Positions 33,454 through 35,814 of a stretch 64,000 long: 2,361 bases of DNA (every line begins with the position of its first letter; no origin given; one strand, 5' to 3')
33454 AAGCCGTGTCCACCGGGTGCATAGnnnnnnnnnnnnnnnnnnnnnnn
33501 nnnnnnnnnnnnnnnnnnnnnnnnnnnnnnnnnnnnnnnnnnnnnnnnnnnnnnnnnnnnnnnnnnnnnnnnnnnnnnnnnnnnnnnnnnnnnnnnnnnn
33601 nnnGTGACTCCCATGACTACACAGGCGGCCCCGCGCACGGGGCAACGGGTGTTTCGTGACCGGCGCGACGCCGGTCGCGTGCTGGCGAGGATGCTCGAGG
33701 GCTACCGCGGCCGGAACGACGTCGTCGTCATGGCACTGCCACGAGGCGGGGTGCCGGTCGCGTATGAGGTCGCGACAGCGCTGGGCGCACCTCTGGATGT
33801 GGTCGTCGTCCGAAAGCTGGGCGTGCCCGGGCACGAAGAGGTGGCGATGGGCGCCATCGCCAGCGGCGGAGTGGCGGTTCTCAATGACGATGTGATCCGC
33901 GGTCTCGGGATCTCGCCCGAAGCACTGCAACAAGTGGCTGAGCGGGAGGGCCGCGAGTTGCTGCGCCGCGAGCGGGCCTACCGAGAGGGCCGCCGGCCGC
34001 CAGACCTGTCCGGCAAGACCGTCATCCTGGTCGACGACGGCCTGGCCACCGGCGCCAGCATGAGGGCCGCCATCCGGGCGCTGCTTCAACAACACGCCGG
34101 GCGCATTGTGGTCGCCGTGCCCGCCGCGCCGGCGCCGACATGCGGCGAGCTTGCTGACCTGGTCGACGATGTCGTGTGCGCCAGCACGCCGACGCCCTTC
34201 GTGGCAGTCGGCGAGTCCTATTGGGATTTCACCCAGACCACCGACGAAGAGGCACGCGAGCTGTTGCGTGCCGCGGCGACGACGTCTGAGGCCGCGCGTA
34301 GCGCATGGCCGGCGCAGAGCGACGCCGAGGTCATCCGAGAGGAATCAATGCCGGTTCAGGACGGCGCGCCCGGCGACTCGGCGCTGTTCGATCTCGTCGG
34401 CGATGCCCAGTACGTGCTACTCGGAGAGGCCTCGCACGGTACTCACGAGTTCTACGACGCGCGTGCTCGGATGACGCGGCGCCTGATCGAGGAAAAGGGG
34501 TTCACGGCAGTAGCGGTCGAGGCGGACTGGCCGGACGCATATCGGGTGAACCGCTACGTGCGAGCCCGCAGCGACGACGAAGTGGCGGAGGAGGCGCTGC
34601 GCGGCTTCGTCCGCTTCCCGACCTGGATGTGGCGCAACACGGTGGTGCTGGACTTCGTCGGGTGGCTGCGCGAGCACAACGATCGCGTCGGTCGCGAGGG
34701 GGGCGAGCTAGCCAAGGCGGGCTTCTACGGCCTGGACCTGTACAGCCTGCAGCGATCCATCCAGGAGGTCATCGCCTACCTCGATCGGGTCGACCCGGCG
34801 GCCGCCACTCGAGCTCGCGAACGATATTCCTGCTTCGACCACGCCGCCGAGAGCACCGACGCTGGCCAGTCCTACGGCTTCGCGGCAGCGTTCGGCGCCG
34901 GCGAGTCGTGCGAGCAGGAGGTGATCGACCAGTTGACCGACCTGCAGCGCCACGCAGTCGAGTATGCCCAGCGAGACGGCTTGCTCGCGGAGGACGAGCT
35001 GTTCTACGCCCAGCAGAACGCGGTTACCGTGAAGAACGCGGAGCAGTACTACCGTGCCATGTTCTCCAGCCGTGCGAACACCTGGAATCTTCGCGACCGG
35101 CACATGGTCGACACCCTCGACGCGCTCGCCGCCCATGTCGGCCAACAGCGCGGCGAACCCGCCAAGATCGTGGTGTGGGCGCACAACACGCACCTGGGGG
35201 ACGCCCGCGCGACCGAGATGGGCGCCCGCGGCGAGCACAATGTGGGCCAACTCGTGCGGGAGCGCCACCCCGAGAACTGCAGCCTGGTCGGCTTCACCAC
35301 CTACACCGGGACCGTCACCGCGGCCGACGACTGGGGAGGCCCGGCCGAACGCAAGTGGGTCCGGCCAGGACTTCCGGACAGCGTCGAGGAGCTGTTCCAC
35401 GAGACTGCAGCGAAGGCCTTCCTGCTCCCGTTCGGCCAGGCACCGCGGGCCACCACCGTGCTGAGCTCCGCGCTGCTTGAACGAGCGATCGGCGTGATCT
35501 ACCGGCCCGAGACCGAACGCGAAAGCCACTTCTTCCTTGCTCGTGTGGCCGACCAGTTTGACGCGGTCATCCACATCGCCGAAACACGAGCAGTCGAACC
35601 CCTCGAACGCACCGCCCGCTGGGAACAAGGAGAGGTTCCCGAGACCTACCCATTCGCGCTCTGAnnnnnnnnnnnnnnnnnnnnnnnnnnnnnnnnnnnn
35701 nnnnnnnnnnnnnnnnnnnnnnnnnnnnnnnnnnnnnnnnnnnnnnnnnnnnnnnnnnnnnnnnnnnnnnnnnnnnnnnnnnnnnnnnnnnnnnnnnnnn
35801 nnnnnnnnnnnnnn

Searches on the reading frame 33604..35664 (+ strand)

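Call 89: search_protein_families(library=pfam, proteins=[window:33604-35664:+], max_evalue=0.00001)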
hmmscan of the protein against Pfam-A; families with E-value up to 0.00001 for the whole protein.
window:33604-35664:+ (686 aa): 2 families
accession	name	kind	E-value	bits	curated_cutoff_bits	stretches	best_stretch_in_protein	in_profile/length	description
PF05139.19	Erythro_esteras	-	3.9e-132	441.7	26.4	1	295-661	1-358/358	Erythromycin esterase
PF00156.33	Pribosyltran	-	1.2e-17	64.1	26.3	1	27-193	19-141/158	Phosphoribosyl transferase domain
